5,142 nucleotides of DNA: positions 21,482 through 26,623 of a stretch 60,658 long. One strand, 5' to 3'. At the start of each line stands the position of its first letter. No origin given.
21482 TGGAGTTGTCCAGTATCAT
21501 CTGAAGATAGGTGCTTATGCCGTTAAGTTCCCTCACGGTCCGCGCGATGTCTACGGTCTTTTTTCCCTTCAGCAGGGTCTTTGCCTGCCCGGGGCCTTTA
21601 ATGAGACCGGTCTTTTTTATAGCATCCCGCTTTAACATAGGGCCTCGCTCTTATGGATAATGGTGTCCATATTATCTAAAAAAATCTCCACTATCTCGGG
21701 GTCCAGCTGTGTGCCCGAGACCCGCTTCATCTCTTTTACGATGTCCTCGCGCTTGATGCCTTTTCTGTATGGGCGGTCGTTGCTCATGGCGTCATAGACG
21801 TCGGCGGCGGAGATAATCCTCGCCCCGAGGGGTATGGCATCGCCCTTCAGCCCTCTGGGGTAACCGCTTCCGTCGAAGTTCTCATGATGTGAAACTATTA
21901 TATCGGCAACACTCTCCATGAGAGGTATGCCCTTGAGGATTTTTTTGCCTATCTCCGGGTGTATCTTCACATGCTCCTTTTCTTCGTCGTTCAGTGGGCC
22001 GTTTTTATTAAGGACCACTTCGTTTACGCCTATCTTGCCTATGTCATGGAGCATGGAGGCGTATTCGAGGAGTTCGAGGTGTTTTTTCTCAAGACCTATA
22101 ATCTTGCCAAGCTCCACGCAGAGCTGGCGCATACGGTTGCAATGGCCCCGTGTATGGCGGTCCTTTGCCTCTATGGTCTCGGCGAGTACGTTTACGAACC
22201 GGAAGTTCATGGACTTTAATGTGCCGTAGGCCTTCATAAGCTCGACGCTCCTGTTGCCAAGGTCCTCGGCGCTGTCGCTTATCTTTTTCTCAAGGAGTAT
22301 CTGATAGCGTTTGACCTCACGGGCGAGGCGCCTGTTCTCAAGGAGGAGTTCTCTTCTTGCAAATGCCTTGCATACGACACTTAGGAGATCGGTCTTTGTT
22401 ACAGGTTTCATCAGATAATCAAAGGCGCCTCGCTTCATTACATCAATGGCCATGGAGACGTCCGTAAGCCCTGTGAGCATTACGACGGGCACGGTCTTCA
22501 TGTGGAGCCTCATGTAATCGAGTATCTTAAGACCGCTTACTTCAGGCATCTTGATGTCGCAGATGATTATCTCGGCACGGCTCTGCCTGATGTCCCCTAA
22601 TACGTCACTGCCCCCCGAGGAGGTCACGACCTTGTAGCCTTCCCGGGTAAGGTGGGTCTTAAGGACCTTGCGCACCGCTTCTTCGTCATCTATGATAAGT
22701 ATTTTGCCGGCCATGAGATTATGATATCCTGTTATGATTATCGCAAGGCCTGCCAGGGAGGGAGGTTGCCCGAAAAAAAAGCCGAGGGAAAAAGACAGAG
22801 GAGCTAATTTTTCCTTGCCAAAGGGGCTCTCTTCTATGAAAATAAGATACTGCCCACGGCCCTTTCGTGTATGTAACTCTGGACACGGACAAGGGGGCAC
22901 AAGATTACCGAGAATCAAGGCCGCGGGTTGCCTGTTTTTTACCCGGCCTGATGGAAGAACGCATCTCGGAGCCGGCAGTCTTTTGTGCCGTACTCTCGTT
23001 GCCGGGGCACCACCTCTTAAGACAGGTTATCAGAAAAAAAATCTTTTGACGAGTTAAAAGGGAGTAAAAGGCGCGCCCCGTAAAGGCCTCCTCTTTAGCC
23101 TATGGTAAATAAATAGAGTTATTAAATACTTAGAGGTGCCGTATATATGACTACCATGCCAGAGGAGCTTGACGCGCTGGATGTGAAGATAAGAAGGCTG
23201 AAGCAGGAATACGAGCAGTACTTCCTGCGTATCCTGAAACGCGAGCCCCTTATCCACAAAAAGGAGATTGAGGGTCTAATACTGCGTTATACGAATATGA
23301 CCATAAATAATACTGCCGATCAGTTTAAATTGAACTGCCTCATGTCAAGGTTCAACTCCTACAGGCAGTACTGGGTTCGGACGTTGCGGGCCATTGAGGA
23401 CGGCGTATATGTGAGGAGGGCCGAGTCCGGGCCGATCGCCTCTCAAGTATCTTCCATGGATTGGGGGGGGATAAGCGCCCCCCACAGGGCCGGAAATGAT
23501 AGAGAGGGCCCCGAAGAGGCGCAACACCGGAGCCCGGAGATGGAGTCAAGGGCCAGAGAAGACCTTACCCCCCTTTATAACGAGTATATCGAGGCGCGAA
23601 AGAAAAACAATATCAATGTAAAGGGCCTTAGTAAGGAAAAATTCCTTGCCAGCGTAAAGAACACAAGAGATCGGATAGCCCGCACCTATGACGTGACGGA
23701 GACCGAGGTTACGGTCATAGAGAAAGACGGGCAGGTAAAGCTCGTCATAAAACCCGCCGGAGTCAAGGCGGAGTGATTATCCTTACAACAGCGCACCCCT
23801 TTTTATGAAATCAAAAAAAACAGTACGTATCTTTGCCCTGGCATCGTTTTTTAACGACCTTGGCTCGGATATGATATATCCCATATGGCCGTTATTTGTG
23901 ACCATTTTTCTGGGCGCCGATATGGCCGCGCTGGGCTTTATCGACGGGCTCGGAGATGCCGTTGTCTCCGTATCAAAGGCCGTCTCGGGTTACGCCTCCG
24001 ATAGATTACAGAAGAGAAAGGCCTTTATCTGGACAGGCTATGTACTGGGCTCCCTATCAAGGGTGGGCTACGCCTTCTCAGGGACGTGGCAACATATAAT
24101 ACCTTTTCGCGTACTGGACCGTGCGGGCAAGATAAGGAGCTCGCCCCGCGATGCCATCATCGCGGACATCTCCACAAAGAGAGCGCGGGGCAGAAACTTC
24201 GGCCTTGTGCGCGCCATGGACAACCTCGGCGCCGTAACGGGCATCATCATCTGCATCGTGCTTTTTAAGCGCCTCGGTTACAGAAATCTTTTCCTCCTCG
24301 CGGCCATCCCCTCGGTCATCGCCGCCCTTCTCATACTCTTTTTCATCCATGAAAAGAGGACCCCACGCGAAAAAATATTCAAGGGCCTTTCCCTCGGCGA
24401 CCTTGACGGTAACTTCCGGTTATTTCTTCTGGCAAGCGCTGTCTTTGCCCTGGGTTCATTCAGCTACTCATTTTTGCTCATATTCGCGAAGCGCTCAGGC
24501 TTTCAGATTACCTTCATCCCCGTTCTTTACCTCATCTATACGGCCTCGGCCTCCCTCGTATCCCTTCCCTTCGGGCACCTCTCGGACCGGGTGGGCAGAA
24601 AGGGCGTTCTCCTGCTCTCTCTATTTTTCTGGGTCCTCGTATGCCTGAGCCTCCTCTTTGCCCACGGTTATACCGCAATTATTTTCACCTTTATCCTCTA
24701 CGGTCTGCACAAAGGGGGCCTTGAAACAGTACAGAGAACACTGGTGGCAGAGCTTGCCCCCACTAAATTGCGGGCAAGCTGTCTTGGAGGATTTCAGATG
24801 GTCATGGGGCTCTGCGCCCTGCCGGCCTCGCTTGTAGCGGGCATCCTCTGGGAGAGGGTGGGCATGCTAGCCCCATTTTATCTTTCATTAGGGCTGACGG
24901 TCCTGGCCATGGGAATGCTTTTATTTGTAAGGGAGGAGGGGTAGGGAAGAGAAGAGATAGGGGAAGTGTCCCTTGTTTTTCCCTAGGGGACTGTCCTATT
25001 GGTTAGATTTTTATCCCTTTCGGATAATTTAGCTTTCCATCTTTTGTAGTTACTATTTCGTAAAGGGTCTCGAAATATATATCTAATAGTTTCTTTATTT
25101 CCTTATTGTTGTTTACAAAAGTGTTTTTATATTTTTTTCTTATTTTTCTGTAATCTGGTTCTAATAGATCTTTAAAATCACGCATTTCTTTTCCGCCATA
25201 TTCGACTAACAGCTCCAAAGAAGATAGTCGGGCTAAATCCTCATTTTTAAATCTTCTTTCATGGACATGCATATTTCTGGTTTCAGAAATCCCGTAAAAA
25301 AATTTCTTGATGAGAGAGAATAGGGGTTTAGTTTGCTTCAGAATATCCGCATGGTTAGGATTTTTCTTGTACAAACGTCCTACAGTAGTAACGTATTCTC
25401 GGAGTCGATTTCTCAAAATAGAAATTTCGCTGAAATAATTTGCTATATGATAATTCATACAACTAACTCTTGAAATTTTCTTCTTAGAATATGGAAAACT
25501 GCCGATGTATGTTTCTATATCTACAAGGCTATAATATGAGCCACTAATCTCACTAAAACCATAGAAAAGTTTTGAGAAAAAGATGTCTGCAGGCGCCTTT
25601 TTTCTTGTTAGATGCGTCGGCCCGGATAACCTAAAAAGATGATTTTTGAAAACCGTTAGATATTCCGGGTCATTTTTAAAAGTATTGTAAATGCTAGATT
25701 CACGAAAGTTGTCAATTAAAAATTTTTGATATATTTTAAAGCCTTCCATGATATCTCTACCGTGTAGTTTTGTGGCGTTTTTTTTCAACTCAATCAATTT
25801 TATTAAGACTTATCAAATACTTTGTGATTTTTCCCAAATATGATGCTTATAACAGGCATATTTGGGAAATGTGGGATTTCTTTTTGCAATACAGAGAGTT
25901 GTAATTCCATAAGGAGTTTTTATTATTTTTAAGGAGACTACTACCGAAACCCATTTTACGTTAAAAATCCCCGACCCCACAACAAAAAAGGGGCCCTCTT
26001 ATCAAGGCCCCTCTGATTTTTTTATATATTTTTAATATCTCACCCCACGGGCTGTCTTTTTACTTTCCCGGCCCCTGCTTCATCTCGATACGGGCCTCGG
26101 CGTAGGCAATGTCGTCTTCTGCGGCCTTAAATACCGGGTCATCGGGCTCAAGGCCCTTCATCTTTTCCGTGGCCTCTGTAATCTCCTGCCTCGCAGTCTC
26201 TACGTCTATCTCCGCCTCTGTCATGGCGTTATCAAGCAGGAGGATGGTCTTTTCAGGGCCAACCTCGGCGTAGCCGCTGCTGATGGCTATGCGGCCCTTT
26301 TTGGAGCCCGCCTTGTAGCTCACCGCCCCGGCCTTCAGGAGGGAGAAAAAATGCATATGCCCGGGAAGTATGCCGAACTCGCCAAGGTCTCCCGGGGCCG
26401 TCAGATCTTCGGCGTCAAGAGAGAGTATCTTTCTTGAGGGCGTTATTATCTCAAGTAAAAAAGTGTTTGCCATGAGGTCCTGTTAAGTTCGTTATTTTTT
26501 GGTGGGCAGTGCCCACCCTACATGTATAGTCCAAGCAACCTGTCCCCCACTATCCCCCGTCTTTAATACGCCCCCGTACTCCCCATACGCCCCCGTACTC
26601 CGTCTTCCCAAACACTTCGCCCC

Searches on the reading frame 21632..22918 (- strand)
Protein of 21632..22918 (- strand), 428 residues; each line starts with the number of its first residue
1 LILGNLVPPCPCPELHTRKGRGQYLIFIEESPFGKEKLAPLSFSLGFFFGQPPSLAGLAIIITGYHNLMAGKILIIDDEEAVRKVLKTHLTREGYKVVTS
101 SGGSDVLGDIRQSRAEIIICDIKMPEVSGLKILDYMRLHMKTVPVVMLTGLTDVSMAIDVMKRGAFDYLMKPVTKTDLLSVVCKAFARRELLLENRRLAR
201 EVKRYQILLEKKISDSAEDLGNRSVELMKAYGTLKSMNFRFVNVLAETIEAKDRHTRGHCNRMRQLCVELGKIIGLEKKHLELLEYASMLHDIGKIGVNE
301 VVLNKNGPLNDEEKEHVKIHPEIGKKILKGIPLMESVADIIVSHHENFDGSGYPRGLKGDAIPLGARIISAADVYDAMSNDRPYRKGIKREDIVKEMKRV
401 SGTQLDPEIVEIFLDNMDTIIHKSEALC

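Call 95: search_protein_families(library=pfam, proteins=[window:21632-22918:-], max_evalue=1e-8)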
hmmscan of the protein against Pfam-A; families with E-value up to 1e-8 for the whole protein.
window:21632-22918:- (428 aa): 3 families
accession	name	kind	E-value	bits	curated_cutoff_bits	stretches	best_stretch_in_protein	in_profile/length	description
PF13487.12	HD_5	-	1.2e-38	132.9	27.2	1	244-409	2-170/170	HD domain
PF00072.30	Response_reg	-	1.2e-27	96.7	30.2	1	73-181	1-109/111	Response regulator receiver domain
PF01966.28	HD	-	2.2e-18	67.1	22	1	258-378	3-116/116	HD domain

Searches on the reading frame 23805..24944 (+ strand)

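Call 95: search_protein_families(library=pfam, proteins=[window:23805-24944:+], max_evalue=1e-8)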
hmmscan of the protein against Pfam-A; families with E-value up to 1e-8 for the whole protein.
window:23805-24944:+ (379 aa): 1 family
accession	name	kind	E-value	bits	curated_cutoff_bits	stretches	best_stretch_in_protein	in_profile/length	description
PF07690.21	MFS_1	-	2e-42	145.8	33.4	2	11-248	2-250/347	Major Facilitator Superfamily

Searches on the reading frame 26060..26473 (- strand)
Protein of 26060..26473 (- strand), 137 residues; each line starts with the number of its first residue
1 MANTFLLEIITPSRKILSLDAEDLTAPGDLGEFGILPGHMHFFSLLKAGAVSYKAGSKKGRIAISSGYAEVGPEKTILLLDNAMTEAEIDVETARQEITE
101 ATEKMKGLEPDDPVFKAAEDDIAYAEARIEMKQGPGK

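Call 96: search_protein_families(library=pfam, proteins=[window:26060-26473:-], max_evalue=1e-8)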
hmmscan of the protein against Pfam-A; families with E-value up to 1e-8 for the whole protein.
window:26060-26473:- (137 aa): 1 family
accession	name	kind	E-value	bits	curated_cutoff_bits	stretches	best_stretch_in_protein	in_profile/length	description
PF02823.21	ATP-synt_DE_N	-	2e-19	69.8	27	1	7-83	3-80/80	ATP synthase, Delta/Epsilon chain, beta-sandwich domain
